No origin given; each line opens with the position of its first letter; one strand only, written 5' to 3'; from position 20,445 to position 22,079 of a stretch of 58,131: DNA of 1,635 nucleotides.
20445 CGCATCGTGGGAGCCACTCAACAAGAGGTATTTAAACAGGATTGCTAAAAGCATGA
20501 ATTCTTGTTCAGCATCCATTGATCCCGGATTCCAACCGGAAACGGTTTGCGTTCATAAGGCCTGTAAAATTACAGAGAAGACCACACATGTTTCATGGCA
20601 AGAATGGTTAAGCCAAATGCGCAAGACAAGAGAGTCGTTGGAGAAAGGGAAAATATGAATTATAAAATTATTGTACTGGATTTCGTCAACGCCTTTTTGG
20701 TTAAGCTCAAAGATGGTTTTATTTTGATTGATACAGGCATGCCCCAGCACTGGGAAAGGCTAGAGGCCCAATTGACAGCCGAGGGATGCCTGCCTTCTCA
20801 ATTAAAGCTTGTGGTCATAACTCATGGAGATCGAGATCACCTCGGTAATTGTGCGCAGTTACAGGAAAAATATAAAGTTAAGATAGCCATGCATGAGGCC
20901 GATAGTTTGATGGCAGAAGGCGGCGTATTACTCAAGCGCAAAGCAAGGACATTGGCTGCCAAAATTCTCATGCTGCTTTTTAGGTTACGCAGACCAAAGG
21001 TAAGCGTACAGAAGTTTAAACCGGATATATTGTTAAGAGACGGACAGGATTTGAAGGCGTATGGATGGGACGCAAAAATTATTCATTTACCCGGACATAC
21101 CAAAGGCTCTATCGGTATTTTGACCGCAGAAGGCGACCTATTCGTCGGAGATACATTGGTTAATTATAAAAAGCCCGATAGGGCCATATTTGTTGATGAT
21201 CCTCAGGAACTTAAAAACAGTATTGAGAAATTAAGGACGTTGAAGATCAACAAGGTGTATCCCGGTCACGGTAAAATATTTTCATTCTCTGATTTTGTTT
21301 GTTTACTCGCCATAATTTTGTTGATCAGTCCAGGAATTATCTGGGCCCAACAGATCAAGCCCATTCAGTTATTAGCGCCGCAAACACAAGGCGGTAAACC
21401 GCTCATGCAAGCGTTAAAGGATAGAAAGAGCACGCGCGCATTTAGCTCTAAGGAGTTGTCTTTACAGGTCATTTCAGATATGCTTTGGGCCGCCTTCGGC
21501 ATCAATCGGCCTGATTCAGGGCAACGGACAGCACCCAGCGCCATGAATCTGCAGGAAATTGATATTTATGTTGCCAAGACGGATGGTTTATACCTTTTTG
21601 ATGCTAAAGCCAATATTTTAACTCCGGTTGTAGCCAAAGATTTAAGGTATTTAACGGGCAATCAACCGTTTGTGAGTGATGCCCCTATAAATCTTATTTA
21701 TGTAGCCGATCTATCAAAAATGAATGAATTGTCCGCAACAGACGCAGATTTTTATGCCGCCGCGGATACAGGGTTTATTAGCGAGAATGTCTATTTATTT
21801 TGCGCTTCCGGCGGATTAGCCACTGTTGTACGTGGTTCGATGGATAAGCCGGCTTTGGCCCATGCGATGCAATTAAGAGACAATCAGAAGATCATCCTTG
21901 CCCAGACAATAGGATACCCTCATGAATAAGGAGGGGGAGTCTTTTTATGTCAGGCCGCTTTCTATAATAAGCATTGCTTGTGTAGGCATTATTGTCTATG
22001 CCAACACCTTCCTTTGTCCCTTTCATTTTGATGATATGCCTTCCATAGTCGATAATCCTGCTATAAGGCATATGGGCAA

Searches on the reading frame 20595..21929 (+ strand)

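Call 27: search_protein_families(library=pfam, proteins=[window:20595-21929:+], max_evalue=0.001)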
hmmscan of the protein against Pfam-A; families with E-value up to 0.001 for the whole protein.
window:20595-21929:+ (444 aa): 4 families
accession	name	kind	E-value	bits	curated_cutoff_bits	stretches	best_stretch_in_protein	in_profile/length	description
PF00753.33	Lactamase_B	-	4.4e-28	99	22.7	1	29-225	4-196/196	Metallo-beta-lactamase superfamily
PF00881.29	Nitroreductase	-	1e-23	84.8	23.5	1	275-441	2-167/167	Nitroreductase family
PF14512.11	TM1586_NiRdase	-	2.2e-06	27.9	27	0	389-443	81-134/215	Putative TM nitroreductase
PF19583.5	ODP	-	2.3e-05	24.8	27.2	1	31-105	3-77/194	ODP family beta lactamase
